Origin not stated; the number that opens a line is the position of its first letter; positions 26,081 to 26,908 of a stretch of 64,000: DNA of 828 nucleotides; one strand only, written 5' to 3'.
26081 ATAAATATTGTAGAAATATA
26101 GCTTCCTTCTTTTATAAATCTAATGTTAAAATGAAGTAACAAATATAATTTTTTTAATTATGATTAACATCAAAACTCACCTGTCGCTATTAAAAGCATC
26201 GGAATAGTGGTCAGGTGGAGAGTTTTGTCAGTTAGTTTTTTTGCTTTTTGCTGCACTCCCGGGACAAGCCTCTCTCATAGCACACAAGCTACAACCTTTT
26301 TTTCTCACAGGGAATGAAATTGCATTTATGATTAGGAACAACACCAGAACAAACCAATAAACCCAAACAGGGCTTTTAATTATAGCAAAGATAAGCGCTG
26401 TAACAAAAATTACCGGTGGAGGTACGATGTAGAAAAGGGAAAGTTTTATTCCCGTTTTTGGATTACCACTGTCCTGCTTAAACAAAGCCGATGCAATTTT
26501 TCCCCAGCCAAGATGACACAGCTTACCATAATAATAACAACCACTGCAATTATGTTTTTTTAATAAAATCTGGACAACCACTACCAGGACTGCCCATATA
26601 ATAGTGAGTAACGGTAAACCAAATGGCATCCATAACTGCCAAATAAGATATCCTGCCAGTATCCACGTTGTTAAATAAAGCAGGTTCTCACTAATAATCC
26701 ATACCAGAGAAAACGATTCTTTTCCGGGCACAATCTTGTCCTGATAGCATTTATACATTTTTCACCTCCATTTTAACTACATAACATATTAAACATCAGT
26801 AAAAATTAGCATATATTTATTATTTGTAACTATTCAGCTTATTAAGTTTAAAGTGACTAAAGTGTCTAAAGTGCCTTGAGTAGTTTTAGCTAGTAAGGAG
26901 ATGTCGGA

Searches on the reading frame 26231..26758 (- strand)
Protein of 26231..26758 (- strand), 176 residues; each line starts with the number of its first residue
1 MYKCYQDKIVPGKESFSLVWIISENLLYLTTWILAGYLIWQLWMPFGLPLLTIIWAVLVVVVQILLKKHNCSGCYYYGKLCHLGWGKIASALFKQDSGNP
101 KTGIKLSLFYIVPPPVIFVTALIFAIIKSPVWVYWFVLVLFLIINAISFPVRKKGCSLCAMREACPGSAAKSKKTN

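Call 56: search_protein_families(library=padloc, proteins=[window:26231-26758:-], max_evalue=0.1)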
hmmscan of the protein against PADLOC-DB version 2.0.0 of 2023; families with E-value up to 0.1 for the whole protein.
window:26231-26758:- (176 aa): 0 families

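Call 62: find_encoding_contigs(protein=window:26231-26758:-, flank=6000, max_places=8)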
Protein window:26231-26758:- (176 aa): 4 contigs read that carry it; 3 places shown.
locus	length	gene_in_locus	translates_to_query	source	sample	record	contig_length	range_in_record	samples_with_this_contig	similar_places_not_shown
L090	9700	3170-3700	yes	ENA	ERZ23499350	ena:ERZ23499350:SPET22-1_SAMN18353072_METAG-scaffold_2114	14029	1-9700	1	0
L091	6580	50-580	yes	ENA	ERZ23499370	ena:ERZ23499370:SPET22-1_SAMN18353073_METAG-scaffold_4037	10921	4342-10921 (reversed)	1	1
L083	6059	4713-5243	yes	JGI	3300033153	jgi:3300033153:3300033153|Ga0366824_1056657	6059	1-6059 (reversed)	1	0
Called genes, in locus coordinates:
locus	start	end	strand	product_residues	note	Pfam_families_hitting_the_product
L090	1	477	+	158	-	?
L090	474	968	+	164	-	PF04343:DUF488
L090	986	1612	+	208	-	PF22557:DuOB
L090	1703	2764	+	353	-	-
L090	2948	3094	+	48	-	-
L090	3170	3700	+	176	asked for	-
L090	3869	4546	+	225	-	PF02463:SMC_N (faint), PF13175:AAA_15 (faint), PF00005:ABC_tran, PF13304:AAA_21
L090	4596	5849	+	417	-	PF12704:MacB_PCD, PF02687:FtsX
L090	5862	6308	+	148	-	PF02579:Nitro_FeMo-Co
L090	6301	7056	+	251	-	PF17131:TP_0789-like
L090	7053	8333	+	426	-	-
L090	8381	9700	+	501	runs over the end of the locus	PF07221:GlcNAc_2-epim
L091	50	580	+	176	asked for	-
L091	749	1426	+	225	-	PF02463:SMC_N (faint), PF13175:AAA_15 (faint), PF00005:ABC_tran, PF13304:AAA_21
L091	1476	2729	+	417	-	PF12704:MacB_PCD, PF02687:FtsX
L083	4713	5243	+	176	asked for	-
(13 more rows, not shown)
